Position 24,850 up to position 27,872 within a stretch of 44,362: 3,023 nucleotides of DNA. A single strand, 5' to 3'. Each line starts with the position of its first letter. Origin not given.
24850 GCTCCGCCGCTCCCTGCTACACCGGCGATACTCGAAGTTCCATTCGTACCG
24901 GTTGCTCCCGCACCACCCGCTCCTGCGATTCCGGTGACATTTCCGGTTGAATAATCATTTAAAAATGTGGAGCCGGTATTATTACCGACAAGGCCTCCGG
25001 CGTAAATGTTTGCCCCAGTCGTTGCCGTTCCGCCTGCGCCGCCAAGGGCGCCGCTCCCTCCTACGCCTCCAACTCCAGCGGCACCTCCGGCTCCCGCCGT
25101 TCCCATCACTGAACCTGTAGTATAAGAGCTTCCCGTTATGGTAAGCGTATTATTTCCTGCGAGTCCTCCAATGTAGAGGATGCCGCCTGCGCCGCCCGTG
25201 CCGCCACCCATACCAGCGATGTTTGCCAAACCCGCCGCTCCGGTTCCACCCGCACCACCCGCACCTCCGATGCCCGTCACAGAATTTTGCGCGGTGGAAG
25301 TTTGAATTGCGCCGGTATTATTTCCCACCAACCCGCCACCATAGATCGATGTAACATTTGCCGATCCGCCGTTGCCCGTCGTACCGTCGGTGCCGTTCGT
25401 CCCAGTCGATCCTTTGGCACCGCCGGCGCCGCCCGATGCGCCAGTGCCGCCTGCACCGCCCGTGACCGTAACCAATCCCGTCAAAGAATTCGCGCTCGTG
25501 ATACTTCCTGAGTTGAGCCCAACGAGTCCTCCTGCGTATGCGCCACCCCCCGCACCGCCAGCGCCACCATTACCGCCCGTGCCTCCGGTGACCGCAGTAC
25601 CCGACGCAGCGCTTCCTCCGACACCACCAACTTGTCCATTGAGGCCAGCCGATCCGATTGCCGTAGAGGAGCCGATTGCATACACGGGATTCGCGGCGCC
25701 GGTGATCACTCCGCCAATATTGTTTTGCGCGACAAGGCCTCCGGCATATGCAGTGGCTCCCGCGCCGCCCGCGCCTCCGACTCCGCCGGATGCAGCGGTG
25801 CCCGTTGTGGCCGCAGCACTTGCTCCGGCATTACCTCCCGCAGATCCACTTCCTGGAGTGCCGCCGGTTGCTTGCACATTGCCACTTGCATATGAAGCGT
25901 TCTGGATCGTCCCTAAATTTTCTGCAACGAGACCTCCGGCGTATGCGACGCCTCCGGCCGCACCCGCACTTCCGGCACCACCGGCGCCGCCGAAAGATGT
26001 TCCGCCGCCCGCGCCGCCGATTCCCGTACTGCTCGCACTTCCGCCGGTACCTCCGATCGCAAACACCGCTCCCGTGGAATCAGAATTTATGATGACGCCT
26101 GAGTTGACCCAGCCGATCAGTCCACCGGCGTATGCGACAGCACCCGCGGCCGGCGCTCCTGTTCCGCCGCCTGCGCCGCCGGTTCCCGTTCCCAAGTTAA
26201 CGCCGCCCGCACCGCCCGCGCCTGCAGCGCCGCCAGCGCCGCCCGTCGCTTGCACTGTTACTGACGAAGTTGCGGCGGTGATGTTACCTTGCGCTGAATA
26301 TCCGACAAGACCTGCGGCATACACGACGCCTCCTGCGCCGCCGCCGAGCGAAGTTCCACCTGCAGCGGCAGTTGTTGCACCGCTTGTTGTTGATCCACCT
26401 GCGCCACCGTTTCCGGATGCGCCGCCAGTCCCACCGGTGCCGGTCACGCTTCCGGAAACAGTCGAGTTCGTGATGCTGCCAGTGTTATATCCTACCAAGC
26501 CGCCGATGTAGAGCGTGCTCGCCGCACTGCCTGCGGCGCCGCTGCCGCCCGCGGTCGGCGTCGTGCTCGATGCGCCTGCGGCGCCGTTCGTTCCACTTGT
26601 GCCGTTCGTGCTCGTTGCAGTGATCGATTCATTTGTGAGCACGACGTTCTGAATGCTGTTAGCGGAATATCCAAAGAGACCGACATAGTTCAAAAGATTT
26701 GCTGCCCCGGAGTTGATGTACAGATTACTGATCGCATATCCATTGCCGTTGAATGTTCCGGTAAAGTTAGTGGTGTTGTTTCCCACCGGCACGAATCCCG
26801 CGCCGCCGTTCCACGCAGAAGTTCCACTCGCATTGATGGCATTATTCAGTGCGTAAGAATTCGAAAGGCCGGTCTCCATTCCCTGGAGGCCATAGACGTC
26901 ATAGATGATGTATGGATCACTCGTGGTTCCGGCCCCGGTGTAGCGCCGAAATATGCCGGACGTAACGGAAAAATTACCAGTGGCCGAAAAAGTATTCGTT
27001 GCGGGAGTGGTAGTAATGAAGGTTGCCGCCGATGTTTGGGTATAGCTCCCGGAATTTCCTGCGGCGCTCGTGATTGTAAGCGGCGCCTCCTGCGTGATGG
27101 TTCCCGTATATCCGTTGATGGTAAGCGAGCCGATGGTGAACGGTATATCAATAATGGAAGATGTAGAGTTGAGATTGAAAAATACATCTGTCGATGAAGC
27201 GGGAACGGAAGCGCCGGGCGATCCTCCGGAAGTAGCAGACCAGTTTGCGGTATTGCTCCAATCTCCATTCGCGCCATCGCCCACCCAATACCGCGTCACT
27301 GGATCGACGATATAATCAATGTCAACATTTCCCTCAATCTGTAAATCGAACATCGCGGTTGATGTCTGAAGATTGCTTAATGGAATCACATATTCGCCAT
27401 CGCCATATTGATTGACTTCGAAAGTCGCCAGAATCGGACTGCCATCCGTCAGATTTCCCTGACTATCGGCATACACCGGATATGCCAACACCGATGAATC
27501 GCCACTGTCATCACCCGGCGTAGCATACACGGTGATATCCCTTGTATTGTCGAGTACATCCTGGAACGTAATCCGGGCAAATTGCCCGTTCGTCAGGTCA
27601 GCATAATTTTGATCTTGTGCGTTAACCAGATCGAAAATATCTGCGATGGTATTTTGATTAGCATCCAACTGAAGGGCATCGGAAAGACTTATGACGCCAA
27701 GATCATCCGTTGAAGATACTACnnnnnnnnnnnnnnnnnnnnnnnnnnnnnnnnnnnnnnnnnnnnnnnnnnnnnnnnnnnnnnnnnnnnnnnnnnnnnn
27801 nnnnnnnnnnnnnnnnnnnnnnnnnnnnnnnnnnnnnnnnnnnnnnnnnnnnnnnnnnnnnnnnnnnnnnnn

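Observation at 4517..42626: Four giant same-strand proteins (~28 kb, 63% of the window) share a modular poly-Gly + PG-binding wall anchor beneath variable adhesin or beta-helix heads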

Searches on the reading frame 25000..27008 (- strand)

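Call 53: search_protein_families(library=pfam, proteins=[window:25000-27008:-], max_evalue=1)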
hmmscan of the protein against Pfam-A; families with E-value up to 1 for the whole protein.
window:25000-27008:- (669 aa): 0 families

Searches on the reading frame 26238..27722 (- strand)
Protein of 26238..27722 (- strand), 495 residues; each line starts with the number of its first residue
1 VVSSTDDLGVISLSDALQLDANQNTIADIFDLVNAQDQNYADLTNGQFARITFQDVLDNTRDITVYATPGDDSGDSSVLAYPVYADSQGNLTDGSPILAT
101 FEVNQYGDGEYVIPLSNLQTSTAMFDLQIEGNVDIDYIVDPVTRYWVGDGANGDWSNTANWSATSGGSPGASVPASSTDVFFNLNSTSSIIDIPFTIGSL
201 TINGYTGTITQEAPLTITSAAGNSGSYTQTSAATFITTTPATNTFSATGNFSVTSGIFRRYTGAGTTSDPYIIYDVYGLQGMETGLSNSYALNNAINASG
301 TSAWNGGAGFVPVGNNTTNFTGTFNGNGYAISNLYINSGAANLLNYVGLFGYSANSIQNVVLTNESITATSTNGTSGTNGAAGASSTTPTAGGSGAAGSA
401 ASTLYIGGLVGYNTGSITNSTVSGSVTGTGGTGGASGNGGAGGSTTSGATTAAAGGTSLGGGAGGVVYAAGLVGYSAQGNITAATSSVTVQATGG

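Call 71: search_protein_families(library=pfam, proteins=[window:26238-27722:-], max_evalue=1)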
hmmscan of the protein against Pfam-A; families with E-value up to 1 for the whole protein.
seq(495 aa): 1 family
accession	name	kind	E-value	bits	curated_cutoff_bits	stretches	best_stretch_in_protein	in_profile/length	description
PF07581.17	Glug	-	6.5e-06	26.7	20.5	1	404-427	3-28/28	The GLUG motif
